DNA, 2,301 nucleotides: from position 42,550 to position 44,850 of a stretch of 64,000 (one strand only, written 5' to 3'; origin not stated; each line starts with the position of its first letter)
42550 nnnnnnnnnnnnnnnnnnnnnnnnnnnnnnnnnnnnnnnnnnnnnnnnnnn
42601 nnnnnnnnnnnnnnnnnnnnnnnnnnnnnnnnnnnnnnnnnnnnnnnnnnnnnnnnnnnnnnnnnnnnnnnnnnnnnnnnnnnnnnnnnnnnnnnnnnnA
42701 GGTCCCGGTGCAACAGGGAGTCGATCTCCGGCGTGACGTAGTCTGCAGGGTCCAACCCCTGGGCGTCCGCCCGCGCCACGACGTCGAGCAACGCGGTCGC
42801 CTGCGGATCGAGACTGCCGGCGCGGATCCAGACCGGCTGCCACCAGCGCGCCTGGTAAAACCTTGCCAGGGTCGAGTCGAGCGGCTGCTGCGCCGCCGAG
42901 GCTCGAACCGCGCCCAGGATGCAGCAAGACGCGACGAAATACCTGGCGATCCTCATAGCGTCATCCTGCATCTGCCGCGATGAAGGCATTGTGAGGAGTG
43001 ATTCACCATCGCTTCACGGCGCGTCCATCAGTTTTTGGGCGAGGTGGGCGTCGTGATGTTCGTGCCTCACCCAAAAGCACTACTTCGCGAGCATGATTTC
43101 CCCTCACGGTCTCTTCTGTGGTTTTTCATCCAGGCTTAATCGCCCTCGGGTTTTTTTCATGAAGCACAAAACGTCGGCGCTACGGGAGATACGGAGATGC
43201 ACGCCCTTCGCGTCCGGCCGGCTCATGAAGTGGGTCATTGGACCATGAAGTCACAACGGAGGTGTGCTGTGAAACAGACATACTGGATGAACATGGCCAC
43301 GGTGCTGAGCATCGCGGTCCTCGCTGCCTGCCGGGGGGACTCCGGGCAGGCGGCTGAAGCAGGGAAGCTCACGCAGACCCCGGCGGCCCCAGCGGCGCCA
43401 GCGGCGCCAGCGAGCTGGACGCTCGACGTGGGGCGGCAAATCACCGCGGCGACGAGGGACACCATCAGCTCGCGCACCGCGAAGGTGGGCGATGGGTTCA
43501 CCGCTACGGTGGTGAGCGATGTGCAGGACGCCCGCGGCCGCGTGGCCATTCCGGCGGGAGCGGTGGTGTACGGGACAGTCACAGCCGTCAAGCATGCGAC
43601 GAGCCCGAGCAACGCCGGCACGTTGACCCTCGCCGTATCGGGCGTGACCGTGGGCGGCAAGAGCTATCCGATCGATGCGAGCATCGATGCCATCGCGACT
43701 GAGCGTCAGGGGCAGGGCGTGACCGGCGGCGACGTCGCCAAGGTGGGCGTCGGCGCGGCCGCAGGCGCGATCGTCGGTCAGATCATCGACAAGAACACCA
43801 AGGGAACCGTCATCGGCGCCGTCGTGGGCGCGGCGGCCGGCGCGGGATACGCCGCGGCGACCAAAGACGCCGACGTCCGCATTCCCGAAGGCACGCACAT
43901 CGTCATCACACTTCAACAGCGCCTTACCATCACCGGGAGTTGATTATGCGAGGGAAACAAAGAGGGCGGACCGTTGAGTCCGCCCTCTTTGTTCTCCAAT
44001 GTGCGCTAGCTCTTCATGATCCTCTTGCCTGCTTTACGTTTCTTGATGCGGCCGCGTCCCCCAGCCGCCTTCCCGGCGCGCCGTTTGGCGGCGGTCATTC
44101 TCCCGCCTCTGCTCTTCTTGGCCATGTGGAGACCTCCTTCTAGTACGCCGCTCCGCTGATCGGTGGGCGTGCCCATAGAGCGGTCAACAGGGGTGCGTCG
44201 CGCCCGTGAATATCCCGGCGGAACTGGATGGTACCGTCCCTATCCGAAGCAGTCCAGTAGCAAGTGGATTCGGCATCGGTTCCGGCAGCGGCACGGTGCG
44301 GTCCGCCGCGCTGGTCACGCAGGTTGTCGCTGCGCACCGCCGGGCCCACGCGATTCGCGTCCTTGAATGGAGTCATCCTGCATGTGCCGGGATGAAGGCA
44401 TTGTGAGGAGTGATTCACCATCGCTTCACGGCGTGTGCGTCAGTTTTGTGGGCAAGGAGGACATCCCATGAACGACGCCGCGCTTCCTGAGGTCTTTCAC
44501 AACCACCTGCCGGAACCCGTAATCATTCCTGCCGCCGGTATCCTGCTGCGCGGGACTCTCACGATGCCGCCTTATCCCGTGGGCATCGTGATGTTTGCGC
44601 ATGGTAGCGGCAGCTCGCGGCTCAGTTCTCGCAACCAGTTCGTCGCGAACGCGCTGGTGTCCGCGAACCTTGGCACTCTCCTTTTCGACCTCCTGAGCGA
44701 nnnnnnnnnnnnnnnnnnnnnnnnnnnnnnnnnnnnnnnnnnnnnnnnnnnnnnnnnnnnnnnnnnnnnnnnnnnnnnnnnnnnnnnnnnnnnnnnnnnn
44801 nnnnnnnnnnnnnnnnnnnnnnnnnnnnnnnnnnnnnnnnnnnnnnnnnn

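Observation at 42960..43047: ~88-nt element duplicated 1.4 kb apart (43-nt exact core) in two divergent promoter regions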

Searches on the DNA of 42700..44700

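Call 4: search_rna_families(source=window, start=42700, end=44700, threshold=evalue, max_evalue=10, show_alignments=3)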
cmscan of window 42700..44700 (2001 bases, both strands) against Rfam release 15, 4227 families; matches with E-value up to 10: 11.
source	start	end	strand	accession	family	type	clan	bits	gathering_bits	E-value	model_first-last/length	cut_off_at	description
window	43953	44055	-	RF01409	STnc250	Gene; sRNA;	-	22.4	42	0.16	1-94/94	no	STnc250 Hfq binding RNA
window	43960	43989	+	RF02066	STnc320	Gene; sRNA;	-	20.2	50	1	20-47/55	no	Salmonella enterica sRNA STnc320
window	43960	43989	-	RF02066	STnc320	Gene; sRNA;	-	18.8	50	2.2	20-47/55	no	Salmonella enterica sRNA STnc320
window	43666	43765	+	RF02809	RsmW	Gene; sRNA;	CL00106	18.8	52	2.5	1-124/124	no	RsmW RNA family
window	43957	44078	-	RF00166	PrrB_RsmZ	Gene; sRNA;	CL00106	18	44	0.23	1-133/133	no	PrrB/RsmZ RNA family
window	43946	44002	+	RF00249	mir-46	Gene; miRNA;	-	17.6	44.7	3.5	1-85/85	no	mir-46/mir-47/mir-281 microRNA precursor family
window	43952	43997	+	RF03758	mir-2756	Gene; miRNA;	-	16.9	61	3.6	16-61/78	no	mir-2756 microRNA precursor family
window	44524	44588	-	RF02950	D12-methyl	Gene; sRNA;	-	16.8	57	5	1-64/64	no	D12-methyl RNA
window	43952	43997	-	RF03992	mir-6302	Gene; miRNA;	-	16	90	7.7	1-79/79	no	mir-6302 microRNA precursor family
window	43952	44032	-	RF00558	L20_leader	Cis-reg; leader;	-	15.9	58.7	7.4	1-127/127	no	Ribosomal protein L20 leader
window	43856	43992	+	RF00166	PrrB_RsmZ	Gene; sRNA;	CL00106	15.6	44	0.99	1-133/133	no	PrrB/RsmZ RNA family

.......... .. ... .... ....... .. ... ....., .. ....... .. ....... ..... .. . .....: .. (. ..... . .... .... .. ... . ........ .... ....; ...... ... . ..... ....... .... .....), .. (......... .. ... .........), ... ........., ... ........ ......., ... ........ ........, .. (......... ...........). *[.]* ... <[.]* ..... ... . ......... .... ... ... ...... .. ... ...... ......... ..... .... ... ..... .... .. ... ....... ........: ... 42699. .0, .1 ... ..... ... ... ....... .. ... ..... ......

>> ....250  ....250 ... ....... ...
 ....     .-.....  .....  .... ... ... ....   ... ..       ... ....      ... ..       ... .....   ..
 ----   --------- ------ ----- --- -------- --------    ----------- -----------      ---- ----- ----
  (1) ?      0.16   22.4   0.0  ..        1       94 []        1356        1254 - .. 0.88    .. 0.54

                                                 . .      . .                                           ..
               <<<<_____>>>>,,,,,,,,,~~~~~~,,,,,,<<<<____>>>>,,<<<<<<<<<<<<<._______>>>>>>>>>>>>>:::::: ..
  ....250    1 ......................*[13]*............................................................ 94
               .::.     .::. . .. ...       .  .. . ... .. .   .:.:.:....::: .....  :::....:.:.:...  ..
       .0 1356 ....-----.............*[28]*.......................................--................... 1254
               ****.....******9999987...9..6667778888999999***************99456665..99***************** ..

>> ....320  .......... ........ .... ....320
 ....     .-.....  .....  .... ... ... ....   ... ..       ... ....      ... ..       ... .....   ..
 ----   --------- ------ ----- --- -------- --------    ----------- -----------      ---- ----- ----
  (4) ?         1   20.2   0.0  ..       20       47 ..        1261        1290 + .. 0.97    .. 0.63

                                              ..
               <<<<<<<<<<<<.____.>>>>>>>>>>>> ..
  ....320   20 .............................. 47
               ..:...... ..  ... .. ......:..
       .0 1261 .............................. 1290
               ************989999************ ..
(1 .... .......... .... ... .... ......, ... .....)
